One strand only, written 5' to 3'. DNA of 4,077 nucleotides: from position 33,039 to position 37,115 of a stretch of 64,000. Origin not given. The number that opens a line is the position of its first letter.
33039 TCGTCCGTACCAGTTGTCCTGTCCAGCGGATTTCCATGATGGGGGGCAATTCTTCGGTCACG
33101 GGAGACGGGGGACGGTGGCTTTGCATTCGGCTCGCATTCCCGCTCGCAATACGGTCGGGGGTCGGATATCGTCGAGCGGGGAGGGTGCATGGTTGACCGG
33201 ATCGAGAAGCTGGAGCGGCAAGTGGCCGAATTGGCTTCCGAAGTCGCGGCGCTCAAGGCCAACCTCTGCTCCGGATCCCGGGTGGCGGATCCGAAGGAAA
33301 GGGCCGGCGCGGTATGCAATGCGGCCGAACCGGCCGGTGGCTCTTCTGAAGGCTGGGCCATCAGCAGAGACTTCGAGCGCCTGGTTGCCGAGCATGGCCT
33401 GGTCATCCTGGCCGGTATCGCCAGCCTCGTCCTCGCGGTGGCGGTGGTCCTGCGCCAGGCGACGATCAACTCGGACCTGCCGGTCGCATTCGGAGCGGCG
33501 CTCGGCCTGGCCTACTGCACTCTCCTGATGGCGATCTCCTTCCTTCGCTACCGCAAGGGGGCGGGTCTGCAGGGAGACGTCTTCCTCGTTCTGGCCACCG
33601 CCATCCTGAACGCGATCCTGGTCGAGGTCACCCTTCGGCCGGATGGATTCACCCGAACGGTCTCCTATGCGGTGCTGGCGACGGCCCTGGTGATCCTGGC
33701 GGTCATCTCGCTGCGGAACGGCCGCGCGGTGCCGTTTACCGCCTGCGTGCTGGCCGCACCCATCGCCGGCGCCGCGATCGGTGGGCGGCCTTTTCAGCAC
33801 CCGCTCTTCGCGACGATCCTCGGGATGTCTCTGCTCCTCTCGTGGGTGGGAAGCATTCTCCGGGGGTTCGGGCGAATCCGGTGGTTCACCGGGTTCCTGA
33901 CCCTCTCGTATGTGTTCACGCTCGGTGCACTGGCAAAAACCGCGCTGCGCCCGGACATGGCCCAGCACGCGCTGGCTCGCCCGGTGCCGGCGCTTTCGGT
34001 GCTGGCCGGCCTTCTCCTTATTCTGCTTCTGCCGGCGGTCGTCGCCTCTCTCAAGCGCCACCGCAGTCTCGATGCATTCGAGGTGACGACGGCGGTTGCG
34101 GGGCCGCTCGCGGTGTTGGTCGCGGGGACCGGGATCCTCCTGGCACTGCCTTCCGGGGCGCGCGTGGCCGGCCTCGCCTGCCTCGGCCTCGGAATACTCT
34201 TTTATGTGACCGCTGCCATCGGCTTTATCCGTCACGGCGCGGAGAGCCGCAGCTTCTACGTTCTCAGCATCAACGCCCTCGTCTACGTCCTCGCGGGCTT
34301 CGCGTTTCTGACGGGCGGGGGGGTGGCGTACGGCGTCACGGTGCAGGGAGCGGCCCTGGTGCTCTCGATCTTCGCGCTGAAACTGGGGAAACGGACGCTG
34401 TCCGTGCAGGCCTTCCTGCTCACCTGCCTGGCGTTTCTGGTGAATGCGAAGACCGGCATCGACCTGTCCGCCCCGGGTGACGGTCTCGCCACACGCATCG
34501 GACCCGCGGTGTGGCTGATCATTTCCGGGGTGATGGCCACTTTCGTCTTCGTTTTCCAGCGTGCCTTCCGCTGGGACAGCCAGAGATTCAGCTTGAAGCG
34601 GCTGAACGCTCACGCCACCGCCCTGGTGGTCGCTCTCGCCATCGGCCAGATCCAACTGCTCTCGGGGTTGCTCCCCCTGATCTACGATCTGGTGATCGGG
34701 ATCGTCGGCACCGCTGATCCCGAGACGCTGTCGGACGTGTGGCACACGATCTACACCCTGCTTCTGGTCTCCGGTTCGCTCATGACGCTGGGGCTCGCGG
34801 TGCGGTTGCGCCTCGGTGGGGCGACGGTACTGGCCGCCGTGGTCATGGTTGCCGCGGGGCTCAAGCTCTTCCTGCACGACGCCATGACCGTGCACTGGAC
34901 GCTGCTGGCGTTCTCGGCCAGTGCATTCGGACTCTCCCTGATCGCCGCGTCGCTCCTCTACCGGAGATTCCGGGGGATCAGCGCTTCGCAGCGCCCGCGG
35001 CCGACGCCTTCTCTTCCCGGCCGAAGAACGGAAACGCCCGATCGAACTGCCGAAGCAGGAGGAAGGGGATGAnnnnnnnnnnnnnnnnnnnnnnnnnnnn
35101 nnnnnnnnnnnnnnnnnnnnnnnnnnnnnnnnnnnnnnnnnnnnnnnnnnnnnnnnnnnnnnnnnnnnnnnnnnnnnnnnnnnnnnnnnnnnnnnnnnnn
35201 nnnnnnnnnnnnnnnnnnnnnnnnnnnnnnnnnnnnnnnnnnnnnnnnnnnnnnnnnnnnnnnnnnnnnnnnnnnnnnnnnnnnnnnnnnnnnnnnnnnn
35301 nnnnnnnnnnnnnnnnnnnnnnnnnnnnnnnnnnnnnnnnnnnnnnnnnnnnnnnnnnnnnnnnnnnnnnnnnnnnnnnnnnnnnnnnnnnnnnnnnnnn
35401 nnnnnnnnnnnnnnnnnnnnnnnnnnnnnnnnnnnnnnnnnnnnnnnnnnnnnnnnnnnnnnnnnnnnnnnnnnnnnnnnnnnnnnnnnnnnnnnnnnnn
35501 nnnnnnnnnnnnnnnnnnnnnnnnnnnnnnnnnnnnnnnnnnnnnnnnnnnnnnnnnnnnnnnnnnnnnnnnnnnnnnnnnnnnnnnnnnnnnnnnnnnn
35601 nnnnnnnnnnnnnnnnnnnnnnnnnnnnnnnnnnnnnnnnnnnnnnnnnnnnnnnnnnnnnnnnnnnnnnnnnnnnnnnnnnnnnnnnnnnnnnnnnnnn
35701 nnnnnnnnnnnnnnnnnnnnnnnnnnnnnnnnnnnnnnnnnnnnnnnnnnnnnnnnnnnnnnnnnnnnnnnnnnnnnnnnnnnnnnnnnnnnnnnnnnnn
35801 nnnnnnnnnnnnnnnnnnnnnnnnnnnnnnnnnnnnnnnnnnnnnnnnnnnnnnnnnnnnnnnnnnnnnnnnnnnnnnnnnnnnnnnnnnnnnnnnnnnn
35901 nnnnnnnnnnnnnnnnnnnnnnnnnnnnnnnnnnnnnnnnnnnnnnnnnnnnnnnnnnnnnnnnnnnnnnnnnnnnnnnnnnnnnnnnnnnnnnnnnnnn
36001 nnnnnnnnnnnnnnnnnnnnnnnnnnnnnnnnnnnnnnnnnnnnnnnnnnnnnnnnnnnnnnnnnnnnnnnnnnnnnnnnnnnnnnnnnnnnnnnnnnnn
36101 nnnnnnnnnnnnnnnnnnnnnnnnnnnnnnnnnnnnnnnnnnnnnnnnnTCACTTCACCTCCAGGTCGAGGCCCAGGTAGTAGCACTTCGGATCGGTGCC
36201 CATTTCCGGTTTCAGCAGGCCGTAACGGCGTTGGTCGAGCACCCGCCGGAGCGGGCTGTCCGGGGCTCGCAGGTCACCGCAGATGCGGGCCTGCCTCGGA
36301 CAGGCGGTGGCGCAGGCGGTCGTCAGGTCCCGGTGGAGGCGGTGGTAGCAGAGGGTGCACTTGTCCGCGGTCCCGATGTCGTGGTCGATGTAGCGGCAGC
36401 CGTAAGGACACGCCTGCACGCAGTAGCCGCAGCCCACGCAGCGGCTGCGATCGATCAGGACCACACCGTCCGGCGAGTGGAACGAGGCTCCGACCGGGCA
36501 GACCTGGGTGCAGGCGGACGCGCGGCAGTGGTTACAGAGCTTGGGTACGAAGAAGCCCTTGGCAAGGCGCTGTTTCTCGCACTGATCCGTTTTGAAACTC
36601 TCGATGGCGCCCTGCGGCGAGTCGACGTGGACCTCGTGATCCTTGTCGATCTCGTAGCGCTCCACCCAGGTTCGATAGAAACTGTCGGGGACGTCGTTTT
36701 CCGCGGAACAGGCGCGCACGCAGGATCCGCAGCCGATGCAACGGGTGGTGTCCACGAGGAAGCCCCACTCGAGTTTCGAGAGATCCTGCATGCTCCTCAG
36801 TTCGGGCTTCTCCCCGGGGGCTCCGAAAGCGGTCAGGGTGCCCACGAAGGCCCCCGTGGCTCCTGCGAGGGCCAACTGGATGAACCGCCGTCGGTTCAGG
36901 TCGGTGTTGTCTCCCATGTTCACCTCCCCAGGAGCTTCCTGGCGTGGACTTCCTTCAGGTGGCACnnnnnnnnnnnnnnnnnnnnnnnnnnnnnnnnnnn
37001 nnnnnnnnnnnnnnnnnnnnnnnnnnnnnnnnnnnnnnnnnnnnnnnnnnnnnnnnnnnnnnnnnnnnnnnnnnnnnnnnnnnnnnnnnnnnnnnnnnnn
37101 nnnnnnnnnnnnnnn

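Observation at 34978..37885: Three-gene membrane redox module (nonaheme cytochrome c, Tat-dependent 4x[4Fe-4S] protein, NrfD-like) without an adjacent catalytic subunit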

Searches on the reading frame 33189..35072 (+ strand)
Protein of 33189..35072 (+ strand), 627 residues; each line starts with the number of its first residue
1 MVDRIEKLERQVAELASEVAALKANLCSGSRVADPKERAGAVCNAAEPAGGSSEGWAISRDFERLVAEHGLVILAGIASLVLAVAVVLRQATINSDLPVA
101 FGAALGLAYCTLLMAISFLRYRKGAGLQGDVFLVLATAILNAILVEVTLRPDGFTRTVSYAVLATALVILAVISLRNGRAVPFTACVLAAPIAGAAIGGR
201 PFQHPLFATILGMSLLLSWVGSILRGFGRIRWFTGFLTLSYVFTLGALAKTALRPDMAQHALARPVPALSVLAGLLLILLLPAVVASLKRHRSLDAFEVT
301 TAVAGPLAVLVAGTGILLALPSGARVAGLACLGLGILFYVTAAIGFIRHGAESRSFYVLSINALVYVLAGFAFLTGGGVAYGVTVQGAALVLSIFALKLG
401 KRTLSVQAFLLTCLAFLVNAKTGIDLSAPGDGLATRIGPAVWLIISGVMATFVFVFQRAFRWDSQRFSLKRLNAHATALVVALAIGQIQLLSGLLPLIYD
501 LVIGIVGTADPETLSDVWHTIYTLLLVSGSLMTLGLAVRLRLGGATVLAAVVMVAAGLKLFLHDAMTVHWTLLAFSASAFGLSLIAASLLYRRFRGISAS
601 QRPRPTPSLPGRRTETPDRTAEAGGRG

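Call 3: search_protein_families(library=pfam, proteins=[window:33189-35072:+], max_evalue=0.01)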
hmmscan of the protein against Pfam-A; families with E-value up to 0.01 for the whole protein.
window:33189-35072:+ (627 aa): 0 families

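Call 4: search_protein_families(library=ncbifam, proteins=[window:33189-35072:+], max_evalue=0.01)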
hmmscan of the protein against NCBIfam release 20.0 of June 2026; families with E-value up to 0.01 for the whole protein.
window:33189-35072:+ (627 aa): 0 families

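Call 32: search_protein_families(library=pfam, proteins=[window:33189-35072:+], max_evalue=1)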
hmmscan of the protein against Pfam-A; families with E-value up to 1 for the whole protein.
window:33189-35072:+ (627 aa): 0 families

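Call 33: search_protein_families(library=ncbifam, proteins=[window:33189-35072:+], max_evalue=1)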
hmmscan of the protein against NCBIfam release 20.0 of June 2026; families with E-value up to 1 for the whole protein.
window:33189-35072:+ (627 aa): 0 families

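Call 42: find_homologous_proteins(query=window:33189-35072:+)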
Query window:33189-35072:+ (627 aa): 2 proteins with E <= 0.001 among 8000 candidates.
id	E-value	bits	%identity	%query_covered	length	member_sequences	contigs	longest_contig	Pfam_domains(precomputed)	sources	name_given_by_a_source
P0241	0.0e+0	1305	100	100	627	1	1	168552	-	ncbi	-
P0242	5.4e-103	364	39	96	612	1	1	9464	-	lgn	-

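Call 71: find_encoding_contigs(protein=P0242, flank=10000, max_places=2)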
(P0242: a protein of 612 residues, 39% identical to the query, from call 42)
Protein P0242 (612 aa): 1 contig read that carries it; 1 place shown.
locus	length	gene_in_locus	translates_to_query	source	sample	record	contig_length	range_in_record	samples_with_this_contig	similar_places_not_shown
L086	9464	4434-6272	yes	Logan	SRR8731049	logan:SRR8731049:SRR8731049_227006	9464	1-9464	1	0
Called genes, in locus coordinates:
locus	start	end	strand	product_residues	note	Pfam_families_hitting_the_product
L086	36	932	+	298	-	PF01904:DUF72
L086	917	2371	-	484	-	PF19805:DUF6288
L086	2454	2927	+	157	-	PF01590:GAF, PF13185:GAF_2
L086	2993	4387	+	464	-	PF03264:Cytochrom_NNT, PF14522:Cytochrome_C7 (faint)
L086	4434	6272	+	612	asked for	-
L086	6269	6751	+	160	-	PF00355:Rieske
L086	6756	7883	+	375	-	PF00033:Cytochrome_B, PF13631:Cytochrom_B_N_2, PF00032:Cytochrom_B_C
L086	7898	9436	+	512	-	PF14522:Cytochrome_C7 (faint), PF09699:Paired_CXXCH_1 (faint), PF22113:Mtrc-MtrF_II-IV_dom (faint), PF14537:Cytochrom_c3_2 (weak)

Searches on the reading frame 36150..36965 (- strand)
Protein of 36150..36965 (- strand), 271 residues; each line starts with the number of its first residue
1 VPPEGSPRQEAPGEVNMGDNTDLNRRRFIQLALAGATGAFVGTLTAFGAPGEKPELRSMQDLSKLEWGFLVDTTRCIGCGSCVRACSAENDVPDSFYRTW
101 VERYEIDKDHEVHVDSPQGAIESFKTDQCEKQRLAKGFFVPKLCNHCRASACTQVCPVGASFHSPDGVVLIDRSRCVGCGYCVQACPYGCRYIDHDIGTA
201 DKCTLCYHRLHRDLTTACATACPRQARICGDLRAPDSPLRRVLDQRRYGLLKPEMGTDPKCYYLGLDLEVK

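Call 3: search_protein_families(library=pfam, proteins=[window:36150-36965:-], max_evalue=0.01)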
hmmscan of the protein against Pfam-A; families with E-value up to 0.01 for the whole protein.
window:36150-36965:- (271 aa): 13 families
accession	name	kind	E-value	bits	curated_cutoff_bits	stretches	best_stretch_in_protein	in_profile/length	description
PF13247.11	Fer4_11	-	8.4e-21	74.5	26.2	1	137-231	3-99/100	4Fe-4S dicluster domain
PF12797.12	Fer4_2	-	1.3e-17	62.8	24.5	2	168-188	2-22/22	4Fe-4S binding domain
PF12837.12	Fer4_6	-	1.1e-15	57.2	25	3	168-189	1-22/24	4Fe-4S binding domain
PF00037.32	Fer4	-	2.3e-14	53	21.1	2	170-191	2-23/24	4Fe-4S binding domain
PF12838.12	Fer4_7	-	4.3e-14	53.2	27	3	75-160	1-52/52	4Fe-4S dicluster domain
PF13237.11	Fer4_10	-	1.1e-13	51.3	25.5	3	140-187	5-53/53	4Fe-4S dicluster domain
PF13187.11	Fer4_9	-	1.9e-10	41.1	27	3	75-160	1-51/52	4Fe-4S dicluster domain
PF12800.12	Fer4_4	-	1.7e-07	31.4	24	2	74-87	2-15/17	4Fe-4S binding domain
PF12798.12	Fer4_3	-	2.8e-07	31.3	27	0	144-160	1-15/15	4Fe-4S binding domain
PF25160.1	LdpA_Fe-S-bd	-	8.7e-06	25.9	27.6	1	151-189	8-41/49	LdpA Fe-S cluster-binding domain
PF13183.11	Fer4_8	-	6.4e-05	23.9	27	1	74-159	3-67/68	4Fe-4S dicluster domain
PF14697.11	Fer4_21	-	0.00062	20.3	35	1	71-88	3-20/59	4Fe-4S dicluster domain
PF13534.11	Fer4_17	-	0.0099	16.8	22.2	0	75-159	1-59/61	4Fe-4S dicluster domain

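Call 4: search_protein_families(library=ncbifam, proteins=[window:36150-36965:-], max_evalue=0.01)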
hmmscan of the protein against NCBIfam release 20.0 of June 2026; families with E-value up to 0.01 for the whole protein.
window:36150-36965:- (271 aa): 61 families (the best 25 are shown)
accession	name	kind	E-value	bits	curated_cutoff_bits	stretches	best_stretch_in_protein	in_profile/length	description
NF011569.0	PRK14993.1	equivalog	2.7e-58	197.3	416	1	52-267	31-225/244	tetrathionate reductase subunit TtrB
NF045797.1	DsrO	equivalog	2.7e-51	174.2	200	1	22-264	2-234/235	sulfate reduction electron transfer complex DsrMKJOP subunit DsrO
TIGR03149.1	cyt_nit_nrfC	equivalog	9.2e-37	126.5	377.6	1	56-264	28-216/225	cytochrome c nitrite reductase Fe-S protein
NF041715.1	arsenate_red_ArrB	equivalog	3.6e-36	124.8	450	3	199-264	160-225/233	arsenate respiratory reductase iron-sulfur subunit ArrB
NF008134.0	PRK10882.1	equivalog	9.5e-31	107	263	1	23-231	2-207/329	hydrogenase 2 operon protein HybA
TIGR03478.1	DMSO_red_II_bet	subfamily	4.6e-30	104.7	480.7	1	124-264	110-253/321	DMSO reductase family type II enzyme, iron-sulfur subunit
NF042979.1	EthbenzDh_ebdB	equivalog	3.2e-28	98.6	740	1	138-264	147-275/354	ethylbenzene dehydrogenase subunit beta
NF045715.1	sulf_resp_HmcB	equivalog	4.9e-28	98.1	420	1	24-230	1-196/307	sulfate respiration complex iron-sulfur protein HmcB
TIGR02951.1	DMSO_dmsB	equivalog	2.5e-27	95.9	214.1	1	67-232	2-153/161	DMSO/selenate family reductase complex B subunit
TIGR01582.1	FDH-beta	equivalog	3.7e-23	82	334.7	1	64-228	19-178/283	formate dehydrogenase subunit beta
NF041782.1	mnquin_red_QrcC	equivalog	6.8e-23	81.6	400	2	67-194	1-119/239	menaquinone reductase iron-sulfur cluster-binding subunit QrcC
NF038355.1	FDH3_beta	equivalog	7e-19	68.6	240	2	143-207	53-122/180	formate dehydrogenase FDH3 subunit beta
TIGR01660.1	narH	equivalog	1.8e-18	66.2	524.05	1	138-230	177-270/492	nitrate reductase subunit beta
NF007382.0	PRK09898.1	equivalog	6.9e-14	51.9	213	1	61-221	52-192/208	ferredoxin-like protein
NF009408.0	PRK12769.1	equivalog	1.2e-12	46.8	1003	1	142-226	54-141/659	formate-dependent uric acid utilization protein AegA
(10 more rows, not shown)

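Call 13: search_solved_structures(query=window:36150-36917:-, max_evalue=1e-10)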
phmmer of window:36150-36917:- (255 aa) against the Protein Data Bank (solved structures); distinct sequences matched with E-value up to 1e-10: 17.
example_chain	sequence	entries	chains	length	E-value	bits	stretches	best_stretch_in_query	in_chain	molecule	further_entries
2vpw_B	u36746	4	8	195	7.6e-41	143.4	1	123-249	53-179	NRFC PROTEIN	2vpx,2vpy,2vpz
6cz7_B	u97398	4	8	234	2.9e-32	115.3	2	183-248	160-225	4Fe-4S ferredoxin, iron-sulfur binding domain protein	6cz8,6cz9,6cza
2ivf_B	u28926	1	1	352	5.7e-27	97.9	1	122-248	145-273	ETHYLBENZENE DEHYDROGENASE BETA-SUBUNIT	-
4ydd_B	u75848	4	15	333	6e-24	88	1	121-248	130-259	DMSO reductase family type II enzyme, iron-sulfur subunit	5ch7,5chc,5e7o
6f0k_B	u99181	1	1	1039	1.4e-21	80.2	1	33-176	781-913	Fe-S-cluster-containing hydrogenase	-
1q16_B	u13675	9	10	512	4e-20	75.5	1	122-220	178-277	Respiratory nitrate reductase 1 beta chain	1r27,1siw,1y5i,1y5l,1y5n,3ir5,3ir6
1y4z_B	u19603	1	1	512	7.9e-20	74.5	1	122-220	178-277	Respiratory nitrate reductase 1 beta chain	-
3egw_B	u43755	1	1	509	3e-19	72.6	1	122-220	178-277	Respiratory nitrate reductase 1 beta chain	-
7b04_A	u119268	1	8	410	1.1e-18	70.7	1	122-248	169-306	Nitrite oxidoreductase subunit B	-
1kqf_B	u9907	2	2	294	3.1e-18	69.3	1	48-212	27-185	FORMATE DEHYDROGENASE, NITRATE-INDUCIBLE, IRON-SULFUR SUBUNIT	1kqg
4v4c_B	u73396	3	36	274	1.5e-17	67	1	124-250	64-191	Pyrogallol hydroxytransferase small subunit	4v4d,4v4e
6btm_B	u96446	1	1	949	1.9e-16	63.4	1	52-177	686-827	Alternative Complex III subunit B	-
8k9e_B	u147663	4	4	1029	3.8e-16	62.4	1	47-177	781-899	Fe-S-cluster-containing hydrogenase components 1-like protein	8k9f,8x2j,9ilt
6lod_B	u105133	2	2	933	2.9e-14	56.2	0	46-176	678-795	Fe-S-cluster-containing hydrogenase components 1-like protein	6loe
9vap_B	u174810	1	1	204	4.4e-14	55.6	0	126-191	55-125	4Fe-4S dicluster domain-containing protein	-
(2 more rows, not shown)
